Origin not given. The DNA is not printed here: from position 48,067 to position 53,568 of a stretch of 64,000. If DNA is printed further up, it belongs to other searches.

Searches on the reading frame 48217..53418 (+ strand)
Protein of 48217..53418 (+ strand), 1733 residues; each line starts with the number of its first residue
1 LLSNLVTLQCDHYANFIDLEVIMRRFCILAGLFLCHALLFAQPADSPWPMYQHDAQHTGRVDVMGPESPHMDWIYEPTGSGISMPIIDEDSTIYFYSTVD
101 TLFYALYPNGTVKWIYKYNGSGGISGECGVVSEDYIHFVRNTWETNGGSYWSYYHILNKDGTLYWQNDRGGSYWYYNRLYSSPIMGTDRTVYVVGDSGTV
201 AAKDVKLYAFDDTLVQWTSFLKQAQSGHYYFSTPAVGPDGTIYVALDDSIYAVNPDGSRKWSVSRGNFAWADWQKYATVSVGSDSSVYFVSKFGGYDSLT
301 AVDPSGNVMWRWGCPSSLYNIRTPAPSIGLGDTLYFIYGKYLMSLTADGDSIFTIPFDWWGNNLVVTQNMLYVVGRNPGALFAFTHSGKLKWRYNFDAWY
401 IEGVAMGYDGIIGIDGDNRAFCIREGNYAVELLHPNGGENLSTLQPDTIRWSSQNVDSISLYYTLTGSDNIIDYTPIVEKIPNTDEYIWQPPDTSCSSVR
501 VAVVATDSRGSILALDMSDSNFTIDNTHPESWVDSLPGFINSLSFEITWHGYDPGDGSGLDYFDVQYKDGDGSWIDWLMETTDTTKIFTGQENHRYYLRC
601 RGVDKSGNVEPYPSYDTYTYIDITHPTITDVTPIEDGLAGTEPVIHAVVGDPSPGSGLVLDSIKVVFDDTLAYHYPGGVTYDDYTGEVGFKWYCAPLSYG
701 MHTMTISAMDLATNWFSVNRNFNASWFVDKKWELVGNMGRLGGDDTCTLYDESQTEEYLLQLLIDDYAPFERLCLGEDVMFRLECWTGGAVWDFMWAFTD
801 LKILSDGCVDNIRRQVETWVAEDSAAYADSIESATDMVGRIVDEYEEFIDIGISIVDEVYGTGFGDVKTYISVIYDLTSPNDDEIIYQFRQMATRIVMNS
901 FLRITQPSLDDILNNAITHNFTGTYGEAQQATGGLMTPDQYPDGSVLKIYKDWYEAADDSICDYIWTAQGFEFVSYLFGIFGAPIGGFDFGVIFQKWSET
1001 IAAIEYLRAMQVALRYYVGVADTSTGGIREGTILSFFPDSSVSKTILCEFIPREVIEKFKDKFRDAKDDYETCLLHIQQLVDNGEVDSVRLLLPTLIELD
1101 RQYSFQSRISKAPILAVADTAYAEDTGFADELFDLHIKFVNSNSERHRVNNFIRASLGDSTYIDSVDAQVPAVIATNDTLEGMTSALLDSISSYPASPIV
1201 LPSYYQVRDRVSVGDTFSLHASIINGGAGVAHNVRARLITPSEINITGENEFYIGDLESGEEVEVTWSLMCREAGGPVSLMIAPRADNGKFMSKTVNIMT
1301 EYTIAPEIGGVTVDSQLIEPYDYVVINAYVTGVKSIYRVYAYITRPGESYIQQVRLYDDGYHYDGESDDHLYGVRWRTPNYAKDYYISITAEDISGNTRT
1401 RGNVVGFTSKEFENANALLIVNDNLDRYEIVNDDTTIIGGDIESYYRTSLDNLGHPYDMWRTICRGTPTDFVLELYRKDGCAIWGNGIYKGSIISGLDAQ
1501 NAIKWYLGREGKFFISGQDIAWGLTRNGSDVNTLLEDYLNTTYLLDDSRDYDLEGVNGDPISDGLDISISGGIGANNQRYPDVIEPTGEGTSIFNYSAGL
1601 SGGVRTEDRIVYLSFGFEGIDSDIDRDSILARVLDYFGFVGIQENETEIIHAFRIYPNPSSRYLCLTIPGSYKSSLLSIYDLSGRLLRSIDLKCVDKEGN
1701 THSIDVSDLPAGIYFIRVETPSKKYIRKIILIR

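Call 50: search_protein_families(library=pfam, proteins=[window:48217-53418:+], max_evalue=0.0001)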
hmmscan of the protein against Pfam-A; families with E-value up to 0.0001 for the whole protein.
window:48217-53418:+ (1733 aa): 3 families
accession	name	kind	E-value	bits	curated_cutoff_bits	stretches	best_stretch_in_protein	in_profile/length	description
PF18962.6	Por_Secre_tail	-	5.9e-13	49.4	27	1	1655-1730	1-74/75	Secretion system C-terminal sorting domain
PF13360.13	PQQ_2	-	1.2e-07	32.1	27.6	0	159-311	11-143/233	Outer membrane protein assembly factor BamB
PF13570.13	Beta-prop_ACSF4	-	1.6e-05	24.9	133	0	159-320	121-259/329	Beta-alanine-activating enzyme, beta-propeller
